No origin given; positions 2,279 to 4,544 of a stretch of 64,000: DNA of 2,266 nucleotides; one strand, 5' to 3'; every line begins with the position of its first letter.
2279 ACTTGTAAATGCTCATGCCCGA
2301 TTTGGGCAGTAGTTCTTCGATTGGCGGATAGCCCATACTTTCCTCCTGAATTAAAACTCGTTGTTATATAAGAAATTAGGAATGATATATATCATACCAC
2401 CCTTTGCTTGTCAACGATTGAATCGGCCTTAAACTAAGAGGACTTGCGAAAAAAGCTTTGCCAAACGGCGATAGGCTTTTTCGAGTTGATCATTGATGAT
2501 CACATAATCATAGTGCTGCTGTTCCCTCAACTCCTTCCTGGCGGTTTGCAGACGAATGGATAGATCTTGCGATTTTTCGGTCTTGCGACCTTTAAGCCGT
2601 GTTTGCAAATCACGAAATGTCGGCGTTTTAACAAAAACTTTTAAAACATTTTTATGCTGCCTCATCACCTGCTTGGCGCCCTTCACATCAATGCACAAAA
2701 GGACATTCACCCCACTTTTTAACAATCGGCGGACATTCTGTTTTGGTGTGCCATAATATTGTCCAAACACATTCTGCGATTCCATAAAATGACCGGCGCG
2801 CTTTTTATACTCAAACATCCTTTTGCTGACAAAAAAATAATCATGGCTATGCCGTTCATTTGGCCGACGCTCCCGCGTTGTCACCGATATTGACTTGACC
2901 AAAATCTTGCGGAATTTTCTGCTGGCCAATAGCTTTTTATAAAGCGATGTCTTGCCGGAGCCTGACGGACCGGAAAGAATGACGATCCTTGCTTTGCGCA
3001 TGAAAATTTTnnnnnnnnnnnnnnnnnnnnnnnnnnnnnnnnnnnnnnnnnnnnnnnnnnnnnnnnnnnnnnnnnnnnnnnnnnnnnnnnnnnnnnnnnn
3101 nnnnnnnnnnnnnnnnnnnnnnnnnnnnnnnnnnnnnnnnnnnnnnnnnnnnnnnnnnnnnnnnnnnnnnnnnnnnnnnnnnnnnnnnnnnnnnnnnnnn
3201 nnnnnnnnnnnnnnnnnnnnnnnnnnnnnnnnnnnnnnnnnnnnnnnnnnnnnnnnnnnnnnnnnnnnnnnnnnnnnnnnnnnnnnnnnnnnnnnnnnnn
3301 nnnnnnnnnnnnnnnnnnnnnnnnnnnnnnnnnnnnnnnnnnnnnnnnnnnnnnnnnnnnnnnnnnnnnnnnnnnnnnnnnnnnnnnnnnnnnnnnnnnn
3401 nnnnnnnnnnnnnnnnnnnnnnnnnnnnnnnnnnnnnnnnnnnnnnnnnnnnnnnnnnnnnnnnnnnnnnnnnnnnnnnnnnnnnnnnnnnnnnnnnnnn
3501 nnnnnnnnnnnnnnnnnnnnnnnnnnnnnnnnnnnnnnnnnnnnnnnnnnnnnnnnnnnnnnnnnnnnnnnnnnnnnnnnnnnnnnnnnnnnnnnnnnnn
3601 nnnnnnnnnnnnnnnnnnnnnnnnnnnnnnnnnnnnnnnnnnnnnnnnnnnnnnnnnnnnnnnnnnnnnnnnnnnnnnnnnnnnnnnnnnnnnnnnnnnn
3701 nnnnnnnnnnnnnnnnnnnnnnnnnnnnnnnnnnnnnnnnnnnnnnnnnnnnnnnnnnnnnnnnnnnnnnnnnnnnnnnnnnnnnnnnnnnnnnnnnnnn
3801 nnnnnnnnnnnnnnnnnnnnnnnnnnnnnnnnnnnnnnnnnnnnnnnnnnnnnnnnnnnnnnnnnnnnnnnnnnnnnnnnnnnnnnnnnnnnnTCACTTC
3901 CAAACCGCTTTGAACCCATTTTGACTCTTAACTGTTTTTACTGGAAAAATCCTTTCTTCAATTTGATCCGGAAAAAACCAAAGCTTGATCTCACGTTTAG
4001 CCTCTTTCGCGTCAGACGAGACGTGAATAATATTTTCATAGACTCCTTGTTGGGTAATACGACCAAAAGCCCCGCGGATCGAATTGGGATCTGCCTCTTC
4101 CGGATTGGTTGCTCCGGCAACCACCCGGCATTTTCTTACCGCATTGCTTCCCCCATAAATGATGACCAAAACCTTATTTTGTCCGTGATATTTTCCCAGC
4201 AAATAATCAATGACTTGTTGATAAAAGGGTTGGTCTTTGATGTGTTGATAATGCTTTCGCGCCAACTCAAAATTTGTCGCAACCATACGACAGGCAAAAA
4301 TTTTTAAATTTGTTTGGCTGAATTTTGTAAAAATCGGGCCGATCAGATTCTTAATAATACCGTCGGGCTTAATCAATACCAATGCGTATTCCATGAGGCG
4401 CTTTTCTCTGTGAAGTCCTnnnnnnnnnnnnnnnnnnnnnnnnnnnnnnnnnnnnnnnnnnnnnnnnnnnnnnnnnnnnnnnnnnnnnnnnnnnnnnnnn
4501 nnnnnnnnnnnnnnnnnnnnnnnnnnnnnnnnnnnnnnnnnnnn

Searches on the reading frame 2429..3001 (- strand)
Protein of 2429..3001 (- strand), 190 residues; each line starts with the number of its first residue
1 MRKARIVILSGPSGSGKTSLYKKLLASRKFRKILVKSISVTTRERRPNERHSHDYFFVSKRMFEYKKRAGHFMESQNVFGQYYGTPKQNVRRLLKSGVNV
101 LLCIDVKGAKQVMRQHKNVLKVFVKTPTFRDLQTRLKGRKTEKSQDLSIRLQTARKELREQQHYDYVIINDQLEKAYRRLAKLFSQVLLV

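Call 40: search_protein_families(library=pfam, proteins=[window:2429-3001:-], max_evalue=0.001)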
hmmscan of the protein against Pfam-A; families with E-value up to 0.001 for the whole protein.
window:2429-3001:- (190 aa): 9 families
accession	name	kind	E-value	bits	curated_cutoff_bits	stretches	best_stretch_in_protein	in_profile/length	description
PF00625.27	Guanylate_kin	-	4.7e-45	154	25.2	1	4-185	2-180/182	Guanylate kinase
PF13238.12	AAA_18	-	4.4e-05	24.4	29.4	1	7-145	1-117/128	AAA domain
PF13671.12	AAA_33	-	0.00019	22.2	27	0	7-100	2-73/143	AAA domain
PF13401.12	AAA_22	-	0.00019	22.2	27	1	3-36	4-40/130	AAA domain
PF20720.3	nSTAND3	-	0.00019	21.6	27.2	0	2-29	15-42/155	Novel STAND NTPase 3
PF20703.3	nSTAND1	-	0.00027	21.1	27.1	0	2-178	31-129/379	Novel STAND NTPase 1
PF13191.12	AAA_16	-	0.00029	21.8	32.6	0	5-26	25-46/167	AAA ATPase domain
PF09439.16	SRPRB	-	0.00034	20.5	25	0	3-32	2-30/178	Signal recognition particle receptor beta subunit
PF05729.18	NACHT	-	0.00071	19.9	26.7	0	5-25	1-21/167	NACHT domain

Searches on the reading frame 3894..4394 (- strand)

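Call 40: search_protein_families(library=pfam, proteins=[window:3894-4394:-], max_evalue=0.001)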
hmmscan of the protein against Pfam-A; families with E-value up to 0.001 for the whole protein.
window:3894-4394:- (166 aa): 1 family
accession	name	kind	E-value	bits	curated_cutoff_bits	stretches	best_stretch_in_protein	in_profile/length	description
PF00334.24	NDK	-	1.6e-35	122.4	27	1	2-144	1-134/135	Nucleoside diphosphate kinase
